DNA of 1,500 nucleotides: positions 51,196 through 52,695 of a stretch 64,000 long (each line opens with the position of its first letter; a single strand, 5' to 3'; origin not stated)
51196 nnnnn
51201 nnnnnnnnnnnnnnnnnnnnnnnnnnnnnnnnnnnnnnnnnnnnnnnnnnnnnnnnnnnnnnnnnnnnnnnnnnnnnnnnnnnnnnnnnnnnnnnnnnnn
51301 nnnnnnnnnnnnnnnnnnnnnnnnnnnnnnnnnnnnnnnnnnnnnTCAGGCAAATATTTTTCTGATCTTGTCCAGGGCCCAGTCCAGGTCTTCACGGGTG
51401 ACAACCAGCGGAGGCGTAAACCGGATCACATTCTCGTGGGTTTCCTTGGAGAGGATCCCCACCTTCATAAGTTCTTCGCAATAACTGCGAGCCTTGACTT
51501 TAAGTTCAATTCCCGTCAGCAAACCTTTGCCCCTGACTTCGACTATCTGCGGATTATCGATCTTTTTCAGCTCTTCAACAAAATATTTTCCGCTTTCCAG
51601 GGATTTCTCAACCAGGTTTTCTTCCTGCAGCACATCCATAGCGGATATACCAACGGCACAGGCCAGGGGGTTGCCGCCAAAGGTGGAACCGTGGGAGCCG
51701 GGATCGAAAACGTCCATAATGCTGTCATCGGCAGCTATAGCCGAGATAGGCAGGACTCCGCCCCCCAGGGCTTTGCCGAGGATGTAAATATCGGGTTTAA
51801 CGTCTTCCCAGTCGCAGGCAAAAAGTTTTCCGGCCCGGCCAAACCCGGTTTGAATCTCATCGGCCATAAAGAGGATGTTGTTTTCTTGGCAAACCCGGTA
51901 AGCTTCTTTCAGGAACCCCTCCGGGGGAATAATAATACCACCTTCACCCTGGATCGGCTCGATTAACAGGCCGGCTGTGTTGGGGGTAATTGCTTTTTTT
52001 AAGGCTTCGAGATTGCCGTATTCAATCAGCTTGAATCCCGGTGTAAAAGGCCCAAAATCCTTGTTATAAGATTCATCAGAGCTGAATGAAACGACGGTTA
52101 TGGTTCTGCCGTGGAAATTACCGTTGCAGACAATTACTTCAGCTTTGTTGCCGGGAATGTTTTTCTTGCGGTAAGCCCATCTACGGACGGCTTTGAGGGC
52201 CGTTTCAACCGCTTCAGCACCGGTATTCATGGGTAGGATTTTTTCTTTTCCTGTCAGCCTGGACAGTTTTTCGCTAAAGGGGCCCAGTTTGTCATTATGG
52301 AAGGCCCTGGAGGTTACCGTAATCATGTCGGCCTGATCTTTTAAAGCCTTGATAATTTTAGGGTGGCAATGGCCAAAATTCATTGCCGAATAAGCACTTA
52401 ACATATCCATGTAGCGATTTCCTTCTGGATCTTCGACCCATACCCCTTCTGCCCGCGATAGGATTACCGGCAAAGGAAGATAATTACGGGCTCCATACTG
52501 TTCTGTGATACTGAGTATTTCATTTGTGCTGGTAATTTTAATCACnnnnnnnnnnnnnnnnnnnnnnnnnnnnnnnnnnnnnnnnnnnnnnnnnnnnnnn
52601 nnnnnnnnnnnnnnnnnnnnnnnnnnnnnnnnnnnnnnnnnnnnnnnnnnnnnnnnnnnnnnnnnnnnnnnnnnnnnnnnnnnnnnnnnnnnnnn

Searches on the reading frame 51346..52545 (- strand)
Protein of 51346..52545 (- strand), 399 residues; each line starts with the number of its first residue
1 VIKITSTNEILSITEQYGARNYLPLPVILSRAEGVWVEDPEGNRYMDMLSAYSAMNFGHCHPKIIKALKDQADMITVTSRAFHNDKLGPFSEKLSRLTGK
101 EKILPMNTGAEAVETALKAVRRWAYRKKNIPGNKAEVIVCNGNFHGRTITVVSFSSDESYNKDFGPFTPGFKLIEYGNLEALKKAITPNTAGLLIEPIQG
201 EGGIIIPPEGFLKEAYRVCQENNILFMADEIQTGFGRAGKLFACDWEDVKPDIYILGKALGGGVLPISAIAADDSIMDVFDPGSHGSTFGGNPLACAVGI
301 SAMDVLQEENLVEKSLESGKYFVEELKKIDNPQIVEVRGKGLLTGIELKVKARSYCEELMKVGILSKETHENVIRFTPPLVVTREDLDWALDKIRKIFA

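Call 7: search_protein_families(library=ncbifam, proteins=[window:51346-52545:-])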
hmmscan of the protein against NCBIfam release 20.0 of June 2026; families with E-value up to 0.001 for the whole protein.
window:51346-52545:- (399 aa): 69 families (the best 25 are shown)
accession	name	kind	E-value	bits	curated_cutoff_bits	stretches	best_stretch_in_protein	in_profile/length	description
NF003145.0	PRK04073.1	equivalog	1.3e-209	695.7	656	1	5-398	2-395/396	ornithine--oxo-acid transaminase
TIGR01885.1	Orn_aminotrans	equivalog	8.1e-161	535.2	378.4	1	8-397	2-400/402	ornithine--oxo-acid transaminase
TIGR00707.1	argD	subfamily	9.1e-112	373.6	410.05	1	20-398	4-380/381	acetylornithine/succinylornithine family transaminase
NF002325.0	PRK01278.1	subfamily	7.7e-108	360.6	372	1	21-397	9-385/395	acetylornithine transaminase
NF002874.0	PRK03244.1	equivalog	3.8e-99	332.2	457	1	9-398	9-392/399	acetylornithine transaminase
NF003468.0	PRK05093.1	subfamily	5.8e-94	315.1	522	1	20-397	18-398/405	acetylornithine/succinyldiaminopimelate transaminase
NF042418.1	LysJ_Th_th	equivalog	2.8e-93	312.9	700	1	11-398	4-385/386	[LysW]-aminoadipate semialdehyde transaminase LysJ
NF002797.0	PRK02936.1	equivalog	2.2e-89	299.9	496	1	21-398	7-377/385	acetylornithine transaminase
NF004426.0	PRK05769.1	equivalog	6.8e-89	298.6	552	2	182-398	213-437/441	acetyl ornithine aminotransferase family protein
TIGR03246.1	arg_catab_astC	subfamily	1.4e-88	297.5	609.95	1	16-396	8-391/397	acetylornithine/succinylornithine family transaminase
NF005993.0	PRK08117.1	subfamily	2.1e-83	280.4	574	2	182-396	199-425/433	aspartate aminotransferase family protein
NF008570.0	PRK11522.1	equivalog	2.7e-82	276.8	612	1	36-398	80-454/464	putrescine aminotransferase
NF002985.0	PRK03715.1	equivalog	4e-82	276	568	1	27-398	20-391/395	acetylornithine transaminase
NF009047.0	PRK12381.1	subfamily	7.3e-82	275.3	630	1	20-395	16-394/406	bifunctional succinylornithine transaminase/acetylornithine transaminase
NF053554.1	prodigi_MAP_PigE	equivalog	4.8e-81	273.3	850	1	28-352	403-731/837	prodigiosin MAP biosynthesis aminotransferase PigE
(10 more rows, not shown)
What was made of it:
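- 51346..52545 (-): rocD (ornithine--oxo-acid transaminase), native gene immediately downstream of the insert. NF003145, 695.7 bits against 656 (call 7).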

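Call 8: search_protein_families(library=pfam, proteins=[window:51346-52545:-])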
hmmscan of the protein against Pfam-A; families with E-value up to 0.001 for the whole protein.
window:51346-52545:- (399 aa): 2 families
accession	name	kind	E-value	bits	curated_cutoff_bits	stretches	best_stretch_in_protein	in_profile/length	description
PF00202.27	Aminotran_3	-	3.9e-131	437.9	30.5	1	17-397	1-402/403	Aminotransferase class-III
PF00155.27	Aminotran_1_2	-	0.0006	19.5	19.7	1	179-381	130-338/361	Aminotransferase class I and II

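Call 13: find_encoding_contigs(protein=window:51346-52545:-, flank=10000, max_places=8)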
Protein window:51346-52545:- (399 aa): no gene with exactly this product is on record in the collection.

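Call 31: find_homologous_proteins(query=window:51346-52545:-, max_evalue=1e-100)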
Query window:51346-52545:- (399 aa): 7999 proteins with E <= 1e-100 among 8000 candidates; the best 120 are listed.
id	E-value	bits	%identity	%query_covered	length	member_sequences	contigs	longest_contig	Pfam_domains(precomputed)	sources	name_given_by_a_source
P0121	4.6e-260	880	96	100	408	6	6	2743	PF00202.28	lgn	-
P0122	6.0e-259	876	96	100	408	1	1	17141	PF00202.28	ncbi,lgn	-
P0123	7.9e-239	810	88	99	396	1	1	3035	PF00202.28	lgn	-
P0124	5.8e-237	804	87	100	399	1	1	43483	PF00202.28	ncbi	-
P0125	3.8e-236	801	100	89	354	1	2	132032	PF00202.28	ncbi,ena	-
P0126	1.2e-232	790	86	99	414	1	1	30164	PF00202.28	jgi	-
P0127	4.7e-227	771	82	100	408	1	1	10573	PF00202.28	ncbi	-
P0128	6.4e-227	771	82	100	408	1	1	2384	PF00155.28,PF00202.28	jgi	-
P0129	6.4e-227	771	82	100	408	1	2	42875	PF00155.28,PF00202.28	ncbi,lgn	-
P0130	2.2e-225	766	82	99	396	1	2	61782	PF00155.28,PF00202.28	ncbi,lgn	-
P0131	5.7e-225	764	82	99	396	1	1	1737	PF00202.28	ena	-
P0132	1.3e-223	760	81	100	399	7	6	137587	PF00155.28,PF00202.28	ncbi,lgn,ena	-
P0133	1.1e-216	737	78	100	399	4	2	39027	PF00202.28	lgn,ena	-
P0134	1.8e-214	730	78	99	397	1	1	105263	PF00155.28,PF00202.28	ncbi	-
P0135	1.9e-212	723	77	99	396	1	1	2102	PF00202.28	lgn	-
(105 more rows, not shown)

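Call 32: find_encoding_contigs(protein=P0125, flank=6000, max_places=2)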
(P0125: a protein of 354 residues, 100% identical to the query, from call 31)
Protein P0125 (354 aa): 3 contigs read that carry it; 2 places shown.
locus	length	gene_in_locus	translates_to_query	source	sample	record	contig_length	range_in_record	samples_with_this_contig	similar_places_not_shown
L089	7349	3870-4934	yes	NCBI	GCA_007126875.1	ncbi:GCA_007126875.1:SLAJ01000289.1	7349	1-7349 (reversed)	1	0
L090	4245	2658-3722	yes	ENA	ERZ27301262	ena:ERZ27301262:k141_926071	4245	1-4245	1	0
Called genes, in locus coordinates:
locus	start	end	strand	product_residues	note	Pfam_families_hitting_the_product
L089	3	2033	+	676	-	?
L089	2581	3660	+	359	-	PF13353:Fer4_12, PF04055:Radical_SAM, PF12544:LAM_C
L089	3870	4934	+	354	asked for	PF00202:Aminotran_3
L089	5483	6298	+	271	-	PF01210:NAD_Gly3P_dh_N (faint), PF03446:NAD_binding_2, PF03807:F420_oxidored, PF14748:P5CR_dimer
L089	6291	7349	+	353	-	?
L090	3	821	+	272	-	?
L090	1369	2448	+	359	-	PF13353:Fer4_12, PF04055:Radical_SAM, PF12544:LAM_C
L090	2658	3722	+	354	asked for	PF00202:Aminotran_3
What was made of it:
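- Tried and rejected: It was recovered through homologue P0125 (calls 13, 31, 32).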

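Call 33: find_encoding_contigs(protein=P0122, flank=8000, max_places=2)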
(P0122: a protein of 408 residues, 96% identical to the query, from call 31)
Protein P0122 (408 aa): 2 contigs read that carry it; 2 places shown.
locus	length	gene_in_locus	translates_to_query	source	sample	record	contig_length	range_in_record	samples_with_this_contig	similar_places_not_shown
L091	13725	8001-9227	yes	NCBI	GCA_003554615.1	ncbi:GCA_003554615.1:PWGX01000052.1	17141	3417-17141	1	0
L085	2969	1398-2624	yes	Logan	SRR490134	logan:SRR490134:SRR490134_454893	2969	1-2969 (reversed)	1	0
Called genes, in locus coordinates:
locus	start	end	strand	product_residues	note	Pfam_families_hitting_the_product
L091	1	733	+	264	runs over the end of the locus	PF01061:ABC2_membrane, PF12698:ABC2_membrane_3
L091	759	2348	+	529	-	PF03315:SDH_beta (faint), PF03313:SDH_alpha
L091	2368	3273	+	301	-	PF13353:Fer4_12, PF04055:Radical_SAM, PF13484:Fer4_16 (faint), PF14697:Fer4_21 (faint), PF00037:Fer4 (weak), PF13237:Fer4_10 (weak), PF12838:Fer4_7 (weak), PF13187:Fer4_9 (weak), +2 more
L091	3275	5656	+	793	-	PF02901:PFL-like, PF01228:Gly_radical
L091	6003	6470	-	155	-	PF14294:DUF4372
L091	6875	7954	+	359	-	PF13353:Fer4_12, PF04055:Radical_SAM, PF12544:LAM_C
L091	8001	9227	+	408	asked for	PF00202:Aminotran_3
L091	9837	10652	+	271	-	PF01210:NAD_Gly3P_dh_N (faint), PF03446:NAD_binding_2, PF03807:F420_oxidored, PF14748:P5CR_dimer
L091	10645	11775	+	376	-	PF00696:AA_kinase, PF01472:PUA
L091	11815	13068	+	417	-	PF00171:Aldedh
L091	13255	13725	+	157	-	?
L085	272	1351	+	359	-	PF13353:Fer4_12, PF04055:Radical_SAM, PF12544:LAM_C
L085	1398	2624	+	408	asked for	PF00202:Aminotran_3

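Call 34: find_encoding_contigs(protein=P0124, flank=8000, max_places=2)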
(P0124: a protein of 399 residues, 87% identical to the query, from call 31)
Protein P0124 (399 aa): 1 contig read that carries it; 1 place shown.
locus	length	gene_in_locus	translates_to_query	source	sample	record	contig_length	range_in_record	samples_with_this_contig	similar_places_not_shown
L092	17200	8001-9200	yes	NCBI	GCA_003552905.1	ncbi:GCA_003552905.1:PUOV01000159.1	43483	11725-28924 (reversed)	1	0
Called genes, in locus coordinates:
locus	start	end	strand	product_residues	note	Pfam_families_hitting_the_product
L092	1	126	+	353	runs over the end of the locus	PF01008:IF-2B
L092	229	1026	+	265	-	PF01975:SurE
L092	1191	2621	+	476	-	PF01139:RtcB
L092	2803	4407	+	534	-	PF03315:SDH_beta (faint), PF03313:SDH_alpha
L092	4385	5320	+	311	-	PF13353:Fer4_12, PF04055:Radical_SAM, PF14697:Fer4_21 (faint), PF00037:Fer4 (weak), PF12797:Fer4_2 (faint), PF12838:Fer4_7 (weak), PF13187:Fer4_9 (weak), PF12837:Fer4_6 (weak), +3 more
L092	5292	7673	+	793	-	PF02901:PFL-like, PF01228:Gly_radical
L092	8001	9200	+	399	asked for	PF00202:Aminotran_3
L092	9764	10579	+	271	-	PF03446:NAD_binding_2, PF03807:F420_oxidored, PF14748:P5CR_dimer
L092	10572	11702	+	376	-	PF00696:AA_kinase, PF01472:PUA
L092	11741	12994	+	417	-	PF00171:Aldedh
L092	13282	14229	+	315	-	PF00480:ROK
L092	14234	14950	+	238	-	PF09335:VTT_dom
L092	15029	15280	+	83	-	PF13187:Fer4_9 (faint), PF14697:Fer4_21 (faint), PF12797:Fer4_2 (faint), PF12837:Fer4_6 (faint), PF13237:Fer4_10 (weak), PF12800:Fer4_4 (faint), PF12838:Fer4_7 (weak), PF00037:Fer4 (weak), +1 more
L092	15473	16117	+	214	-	PF00326:Peptidase_S9 (faint), PF00561:Abhydrolase_1, PF02129:Peptidase_S15 (weak), PF12146:Hydrolase_4, PF12697:Abhydrolase_6 (weak)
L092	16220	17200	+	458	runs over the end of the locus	PF00919:UPF0004, PF04055:Radical_SAM, PF01938:TRAM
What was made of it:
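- Only one empty-site genome was examined (call 34).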

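Call 46: search_protein_families(library=ncbifam, max_evalue=0.00001, proteins=[L091:6003-6470:-])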
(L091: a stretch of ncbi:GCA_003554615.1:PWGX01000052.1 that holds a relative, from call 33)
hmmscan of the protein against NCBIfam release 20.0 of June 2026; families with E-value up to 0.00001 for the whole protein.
L091:6003-6470:- (155 aa): 1 family
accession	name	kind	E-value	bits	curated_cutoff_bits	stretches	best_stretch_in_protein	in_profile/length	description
NF033592.1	transpos_IS4_1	equivalog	1.1e-15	57.6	115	1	28-145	17-131/332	IS4 family transposase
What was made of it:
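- On IS-mediated or composite-transposon insertion: A truncated IS4-family transposase ORF lies inside the islet in the sister lineage only (calls 33, 46).
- The mobile-element trace actually found is an IS4 transposase remnant (call 46).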

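Call 68: list_cluster_members(proteins=[P0125, P0122, P0124, P0002, P0001, P0003, P0023])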
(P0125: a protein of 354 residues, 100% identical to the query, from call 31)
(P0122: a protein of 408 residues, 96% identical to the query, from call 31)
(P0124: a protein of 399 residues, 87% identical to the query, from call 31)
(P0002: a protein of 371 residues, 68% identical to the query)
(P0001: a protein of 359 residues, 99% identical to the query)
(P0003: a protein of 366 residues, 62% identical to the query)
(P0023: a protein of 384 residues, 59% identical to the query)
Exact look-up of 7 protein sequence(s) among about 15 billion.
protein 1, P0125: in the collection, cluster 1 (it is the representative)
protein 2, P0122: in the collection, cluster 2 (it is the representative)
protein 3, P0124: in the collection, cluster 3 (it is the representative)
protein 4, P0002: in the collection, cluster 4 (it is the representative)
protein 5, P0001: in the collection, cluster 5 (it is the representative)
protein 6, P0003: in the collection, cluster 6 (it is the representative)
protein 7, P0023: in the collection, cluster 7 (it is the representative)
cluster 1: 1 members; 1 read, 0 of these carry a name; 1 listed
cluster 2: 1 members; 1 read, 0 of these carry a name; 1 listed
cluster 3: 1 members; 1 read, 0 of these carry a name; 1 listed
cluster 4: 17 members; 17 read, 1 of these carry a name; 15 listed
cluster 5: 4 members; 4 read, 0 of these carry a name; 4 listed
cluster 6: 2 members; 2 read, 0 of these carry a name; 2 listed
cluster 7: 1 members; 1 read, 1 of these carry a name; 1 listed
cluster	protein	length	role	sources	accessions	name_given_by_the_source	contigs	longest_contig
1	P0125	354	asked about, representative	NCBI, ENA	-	-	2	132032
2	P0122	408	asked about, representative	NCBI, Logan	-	-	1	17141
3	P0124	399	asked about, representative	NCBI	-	-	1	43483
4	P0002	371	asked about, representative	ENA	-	-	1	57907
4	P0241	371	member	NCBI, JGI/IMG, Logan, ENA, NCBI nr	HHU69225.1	MAG TPA: KamA family radical SAM protein [Thermoanaerobacterales bacterium] | KamA family radical SAM protein [Thermoanaerobacterales bacterium]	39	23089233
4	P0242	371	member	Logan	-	-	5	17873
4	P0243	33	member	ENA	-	-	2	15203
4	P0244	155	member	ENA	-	-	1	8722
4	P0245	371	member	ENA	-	-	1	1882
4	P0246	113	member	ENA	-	-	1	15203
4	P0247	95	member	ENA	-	-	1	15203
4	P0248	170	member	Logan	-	-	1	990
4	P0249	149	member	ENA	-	-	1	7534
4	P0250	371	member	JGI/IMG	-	-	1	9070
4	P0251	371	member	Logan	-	-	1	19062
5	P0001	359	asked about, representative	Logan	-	-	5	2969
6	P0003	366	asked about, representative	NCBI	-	-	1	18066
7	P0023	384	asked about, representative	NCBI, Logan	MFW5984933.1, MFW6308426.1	MAG: KamA family radical SAM protein [Halanaerobiaceae bacterium]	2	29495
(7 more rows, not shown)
